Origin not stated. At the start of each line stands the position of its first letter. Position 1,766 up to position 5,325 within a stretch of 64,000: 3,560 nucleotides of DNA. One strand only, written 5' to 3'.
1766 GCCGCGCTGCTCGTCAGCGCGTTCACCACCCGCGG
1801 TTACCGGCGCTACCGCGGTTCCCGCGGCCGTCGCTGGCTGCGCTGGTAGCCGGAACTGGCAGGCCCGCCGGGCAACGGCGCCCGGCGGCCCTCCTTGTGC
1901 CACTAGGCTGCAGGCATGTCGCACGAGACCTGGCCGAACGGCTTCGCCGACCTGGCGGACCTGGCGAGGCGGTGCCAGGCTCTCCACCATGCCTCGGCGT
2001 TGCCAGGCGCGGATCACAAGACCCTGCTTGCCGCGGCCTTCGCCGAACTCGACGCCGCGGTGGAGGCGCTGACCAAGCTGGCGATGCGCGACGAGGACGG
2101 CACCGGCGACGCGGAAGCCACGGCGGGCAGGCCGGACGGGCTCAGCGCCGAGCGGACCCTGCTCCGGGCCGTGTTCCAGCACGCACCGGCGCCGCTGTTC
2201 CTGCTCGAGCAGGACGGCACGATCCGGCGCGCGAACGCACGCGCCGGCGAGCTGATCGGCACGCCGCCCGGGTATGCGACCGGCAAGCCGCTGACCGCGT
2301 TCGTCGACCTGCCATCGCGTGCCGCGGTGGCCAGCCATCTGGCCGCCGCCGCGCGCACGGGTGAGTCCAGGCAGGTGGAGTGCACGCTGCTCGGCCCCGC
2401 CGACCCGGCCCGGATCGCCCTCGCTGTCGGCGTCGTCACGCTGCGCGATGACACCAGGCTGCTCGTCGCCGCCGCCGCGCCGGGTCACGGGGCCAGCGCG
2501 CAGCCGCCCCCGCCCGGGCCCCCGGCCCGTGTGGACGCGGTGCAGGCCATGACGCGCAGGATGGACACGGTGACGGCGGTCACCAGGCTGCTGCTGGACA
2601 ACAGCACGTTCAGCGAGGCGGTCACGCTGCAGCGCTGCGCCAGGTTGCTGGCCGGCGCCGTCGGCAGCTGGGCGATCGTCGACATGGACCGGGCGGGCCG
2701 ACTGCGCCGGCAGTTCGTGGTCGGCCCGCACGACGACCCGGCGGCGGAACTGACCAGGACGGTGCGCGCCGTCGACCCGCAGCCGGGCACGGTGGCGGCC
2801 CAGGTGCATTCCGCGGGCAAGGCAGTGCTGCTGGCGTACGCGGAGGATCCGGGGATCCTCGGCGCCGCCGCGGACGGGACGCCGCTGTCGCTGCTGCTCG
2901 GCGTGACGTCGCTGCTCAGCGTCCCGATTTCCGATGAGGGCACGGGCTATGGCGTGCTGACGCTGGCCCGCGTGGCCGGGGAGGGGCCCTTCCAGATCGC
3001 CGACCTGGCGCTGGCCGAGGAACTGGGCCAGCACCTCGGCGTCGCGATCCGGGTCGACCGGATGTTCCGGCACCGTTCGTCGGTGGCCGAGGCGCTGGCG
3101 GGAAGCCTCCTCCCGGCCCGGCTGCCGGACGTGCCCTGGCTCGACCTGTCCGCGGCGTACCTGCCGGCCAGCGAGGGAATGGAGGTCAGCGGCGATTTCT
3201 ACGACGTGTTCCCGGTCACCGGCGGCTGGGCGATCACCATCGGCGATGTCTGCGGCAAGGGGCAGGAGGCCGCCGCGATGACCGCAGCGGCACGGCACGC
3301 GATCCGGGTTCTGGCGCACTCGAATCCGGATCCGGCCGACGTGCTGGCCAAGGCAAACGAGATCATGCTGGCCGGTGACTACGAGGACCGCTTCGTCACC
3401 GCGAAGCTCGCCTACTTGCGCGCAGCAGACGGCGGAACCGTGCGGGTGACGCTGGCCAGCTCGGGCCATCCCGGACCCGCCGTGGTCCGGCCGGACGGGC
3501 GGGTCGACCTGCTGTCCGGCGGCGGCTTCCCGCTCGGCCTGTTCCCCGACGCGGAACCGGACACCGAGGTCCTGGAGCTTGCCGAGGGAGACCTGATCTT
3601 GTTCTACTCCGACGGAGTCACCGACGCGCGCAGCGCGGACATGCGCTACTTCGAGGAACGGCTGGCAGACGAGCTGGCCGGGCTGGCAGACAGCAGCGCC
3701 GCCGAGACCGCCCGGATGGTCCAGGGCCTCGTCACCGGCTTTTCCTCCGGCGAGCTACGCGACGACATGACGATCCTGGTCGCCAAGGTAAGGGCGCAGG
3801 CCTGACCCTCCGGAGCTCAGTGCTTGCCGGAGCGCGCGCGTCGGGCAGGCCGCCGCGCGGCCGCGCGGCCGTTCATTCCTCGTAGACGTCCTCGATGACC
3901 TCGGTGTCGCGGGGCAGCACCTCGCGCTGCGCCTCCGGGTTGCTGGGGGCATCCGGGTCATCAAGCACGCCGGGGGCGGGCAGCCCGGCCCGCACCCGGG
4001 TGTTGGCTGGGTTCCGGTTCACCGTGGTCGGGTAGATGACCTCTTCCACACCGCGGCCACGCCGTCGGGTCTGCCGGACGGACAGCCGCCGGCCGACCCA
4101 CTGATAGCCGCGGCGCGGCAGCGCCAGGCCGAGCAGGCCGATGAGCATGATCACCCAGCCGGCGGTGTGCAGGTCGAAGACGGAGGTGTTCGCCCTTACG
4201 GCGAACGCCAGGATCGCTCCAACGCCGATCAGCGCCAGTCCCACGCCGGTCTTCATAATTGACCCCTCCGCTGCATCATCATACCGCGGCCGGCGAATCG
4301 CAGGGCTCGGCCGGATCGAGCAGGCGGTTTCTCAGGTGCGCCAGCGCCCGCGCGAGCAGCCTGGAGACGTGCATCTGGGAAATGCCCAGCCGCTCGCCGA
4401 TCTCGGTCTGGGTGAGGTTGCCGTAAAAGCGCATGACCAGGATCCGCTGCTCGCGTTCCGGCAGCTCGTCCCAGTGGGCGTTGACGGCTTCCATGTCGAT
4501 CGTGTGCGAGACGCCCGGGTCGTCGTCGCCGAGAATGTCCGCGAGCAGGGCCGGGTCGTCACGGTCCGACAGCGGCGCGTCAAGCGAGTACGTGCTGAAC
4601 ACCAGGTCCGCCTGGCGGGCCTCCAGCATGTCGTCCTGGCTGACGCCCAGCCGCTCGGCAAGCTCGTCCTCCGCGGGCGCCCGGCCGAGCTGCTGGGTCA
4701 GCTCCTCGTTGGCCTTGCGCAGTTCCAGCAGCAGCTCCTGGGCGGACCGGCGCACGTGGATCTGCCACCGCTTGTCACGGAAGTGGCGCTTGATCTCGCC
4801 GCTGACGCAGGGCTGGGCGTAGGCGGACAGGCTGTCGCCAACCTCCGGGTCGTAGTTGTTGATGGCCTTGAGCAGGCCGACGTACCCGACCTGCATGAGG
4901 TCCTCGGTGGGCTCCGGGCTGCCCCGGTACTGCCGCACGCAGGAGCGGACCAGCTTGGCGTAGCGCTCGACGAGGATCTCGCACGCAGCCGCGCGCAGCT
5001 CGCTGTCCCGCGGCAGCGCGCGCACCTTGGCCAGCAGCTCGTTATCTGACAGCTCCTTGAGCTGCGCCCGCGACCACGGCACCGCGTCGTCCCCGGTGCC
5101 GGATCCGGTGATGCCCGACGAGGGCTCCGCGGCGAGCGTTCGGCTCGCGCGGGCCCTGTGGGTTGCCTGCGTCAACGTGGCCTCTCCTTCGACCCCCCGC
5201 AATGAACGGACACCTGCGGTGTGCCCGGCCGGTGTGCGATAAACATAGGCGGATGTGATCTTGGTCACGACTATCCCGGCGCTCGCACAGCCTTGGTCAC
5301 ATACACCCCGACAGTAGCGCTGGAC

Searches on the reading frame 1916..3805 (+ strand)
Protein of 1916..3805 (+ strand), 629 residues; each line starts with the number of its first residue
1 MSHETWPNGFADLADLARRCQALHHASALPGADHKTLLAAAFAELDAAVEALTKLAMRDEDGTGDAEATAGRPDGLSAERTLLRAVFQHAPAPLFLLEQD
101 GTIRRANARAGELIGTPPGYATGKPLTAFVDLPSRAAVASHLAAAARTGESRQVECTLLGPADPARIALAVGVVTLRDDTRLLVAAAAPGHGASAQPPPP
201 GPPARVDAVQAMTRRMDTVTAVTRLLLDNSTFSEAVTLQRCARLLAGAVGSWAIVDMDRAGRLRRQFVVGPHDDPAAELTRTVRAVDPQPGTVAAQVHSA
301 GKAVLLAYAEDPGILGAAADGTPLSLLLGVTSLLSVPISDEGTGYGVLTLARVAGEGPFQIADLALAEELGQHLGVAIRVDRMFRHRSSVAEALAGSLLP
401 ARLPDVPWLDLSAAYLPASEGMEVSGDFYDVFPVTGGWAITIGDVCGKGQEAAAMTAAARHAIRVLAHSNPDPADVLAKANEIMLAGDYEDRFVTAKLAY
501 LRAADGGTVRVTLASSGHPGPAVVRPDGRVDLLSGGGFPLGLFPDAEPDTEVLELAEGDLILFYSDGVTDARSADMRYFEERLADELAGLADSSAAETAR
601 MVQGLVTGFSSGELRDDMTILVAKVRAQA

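Call 42: search_protein_families(library=pfam, proteins=[window:1916-3805:+])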
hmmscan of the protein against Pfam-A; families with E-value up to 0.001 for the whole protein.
window:1916-3805:+ (629 aa): 6 families
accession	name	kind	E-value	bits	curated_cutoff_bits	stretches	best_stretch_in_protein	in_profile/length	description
PF07228.17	SpoIIE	-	1.6e-42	146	25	1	436-626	3-192/192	Stage II sporulation protein E (SpoIIE)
PF08448.16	PAS_4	-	6.4e-10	39.7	23.1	1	87-178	1-90/110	PAS fold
PF13185.12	GAF_2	-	5.8e-09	36.7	28.6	1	237-378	11-135/136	GAF domain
PF01590.32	GAF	-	1.9e-07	32.1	22.4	1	240-378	8-133/133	GAF domain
PF00989.32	PAS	-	9.8e-06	26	22.6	1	82-161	2-81/113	PAS fold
PF13188.13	PAS_8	-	3.4e-05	24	21.8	1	82-127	2-44/65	PAS domain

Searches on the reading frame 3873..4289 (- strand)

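Call 42: search_protein_families(library=pfam, proteins=[window:3873-4289:-])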
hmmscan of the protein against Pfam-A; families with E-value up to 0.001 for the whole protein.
window:3873-4289:- (138 aa): 1 family
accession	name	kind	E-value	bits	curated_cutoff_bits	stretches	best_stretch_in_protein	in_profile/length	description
PF20059.4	DUF6458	-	1e-06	29.3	27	1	12-58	1-47/78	Domain of unknown function (DUF6458)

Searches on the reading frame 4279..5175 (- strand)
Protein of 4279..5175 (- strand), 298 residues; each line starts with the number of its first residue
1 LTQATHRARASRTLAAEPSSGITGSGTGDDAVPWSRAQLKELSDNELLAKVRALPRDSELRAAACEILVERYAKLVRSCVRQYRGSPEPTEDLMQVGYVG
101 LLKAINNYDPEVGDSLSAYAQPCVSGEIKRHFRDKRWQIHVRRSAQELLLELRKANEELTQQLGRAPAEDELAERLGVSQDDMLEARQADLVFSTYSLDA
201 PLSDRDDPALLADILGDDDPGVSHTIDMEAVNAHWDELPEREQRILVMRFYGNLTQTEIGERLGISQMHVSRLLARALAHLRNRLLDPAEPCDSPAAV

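Call 42: search_protein_families(library=pfam, proteins=[window:4279-5175:-])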
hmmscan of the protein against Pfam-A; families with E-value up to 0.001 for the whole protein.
window:4279-5175:- (298 aa): 8 families
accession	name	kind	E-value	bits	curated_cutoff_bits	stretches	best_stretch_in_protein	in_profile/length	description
PF04545.22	Sigma70_r4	-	3.4e-20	71.7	24.1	1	236-283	3-50/50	Sigma-70, region 4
PF04542.20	Sigma70_r2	-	2.3e-19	69.4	24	1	68-137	1-70/71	Sigma-70 region 2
PF04539.22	Sigma70_r3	-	3.8e-13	49.8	25.3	1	147-211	1-63/78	Sigma-70 region 3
PF08281.18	Sigma70_r4_2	-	9e-12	44.9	25.7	1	236-281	9-54/54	Sigma-70, region 4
PF13384.12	HTH_23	-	5.1e-05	23.4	24.6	1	240-276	3-40/50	Homeodomain-like domain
PF01381.28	HTH_3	-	0.00028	21.3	23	0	253-273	9-29/55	Helix-turn-helix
PF12802.13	MarR_2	-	0.00029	21.4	27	0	252-278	19-45/61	MarR family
PF13545.12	HTH_Crp_2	-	0.0006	20.2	27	0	250-276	19-45/70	Crp-like helix-turn-helix domain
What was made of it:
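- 4279..5175 (-): SigB/SigF/SigG-family sigma factor gene. Candidate cognate sigma; paralogues elsewhere in the genome cannot be excluded. Sigma70 regions r2, r3 and r4 (call 42).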

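Call 43: search_protein_families(library=ncbifam, proteins=[window:4279-5175:-], max_evalue=0.00001)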
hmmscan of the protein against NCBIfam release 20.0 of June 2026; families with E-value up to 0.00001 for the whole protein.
window:4279-5175:- (298 aa): 56 families (the best 25 are shown)
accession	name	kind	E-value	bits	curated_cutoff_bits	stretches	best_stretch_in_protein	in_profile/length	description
TIGR02980.1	SigBFG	subfamily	1.4e-75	253.9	234.35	1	64-285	4-226/227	SigB/SigF/SigG family RNA polymerase sigma factor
NF005514.0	PRK07122.1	subfamily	1.7e-65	220.8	372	1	45-285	22-263/264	RNA polymerase sigma factor SigF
TIGR02941.1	Sigma_B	equivalog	3.9e-52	177.2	315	1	38-283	6-251/255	RNA polymerase sigma factor SigB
TIGR02885.1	spore_sigF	equivalog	1.2e-45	156.1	321.45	1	63-285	11-231/231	RNA polymerase sporulation sigma factor SigF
NF004052.0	PRK05572.1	subfamily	4.5e-44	150.9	311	1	61-285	30-250/252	SigF/SigG family RNA polymerase sporulation sigma factor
NF005644.0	PRK07408.1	subfamily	9.1e-40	136.9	261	1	66-285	30-253/258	RNA polymerase sigma factor SigF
NF006071.0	PRK08215.1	equivalog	7.3e-39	133.9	372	1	62-284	36-256/258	RNA polymerase sporulation sigma factor SigG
TIGR02937.1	sigma70-ECF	superfamily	2.1e-35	121.8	42.9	1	64-285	2-165/165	sigma-70 family RNA polymerase sigma factor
TIGR02850.1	spore_sigG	equivalog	3.6e-35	121.6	457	1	61-283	32-252/254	RNA polymerase sporulation sigma factor SigG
TIGR02479.1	FliA_WhiG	subfamily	2.3e-33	115.8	189.6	1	68-285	1-223/224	FliA/WhiG family RNA polymerase sigma factor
NF005413.0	PRK06986.1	subfamily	3.4e-29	102.4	201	1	67-285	17-236/241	RNA polymerase sigma factor FliA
NF004471.0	PRK05803.1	subfamily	6.1e-26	91.1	252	2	61-136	48-123/235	RNA polymerase sporulation sigma factor SigK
TIGR02997.1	Sig70-cyanoRpoD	subfamily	1.1e-25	90.5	384.5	1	62-282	73-298/298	RNA polymerase sigma factor, RpoD/SigA family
TIGR02846.1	spore_sigmaK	equivalog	4.9e-23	81.9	298.65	2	62-136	47-121/227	RNA polymerase sporulation sigma factor SigK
NF005809.0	PRK07670.1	equivalog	5e-23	81.9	326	1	62-285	22-250/255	FliA/WhiG family RNA polymerase sigma factor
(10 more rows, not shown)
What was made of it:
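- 4279..5175 (-): TIGR02980 at 253.9 bits against a cutoff of 234.35 (call 43).
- On SigB/SigF/SigG-family (group 3) sigma-dependent promoter: The protein from 4279-5175 (minus strand) scores 253.9 bits on TIGR02980, above the cutoff of 234.35 (call 43).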
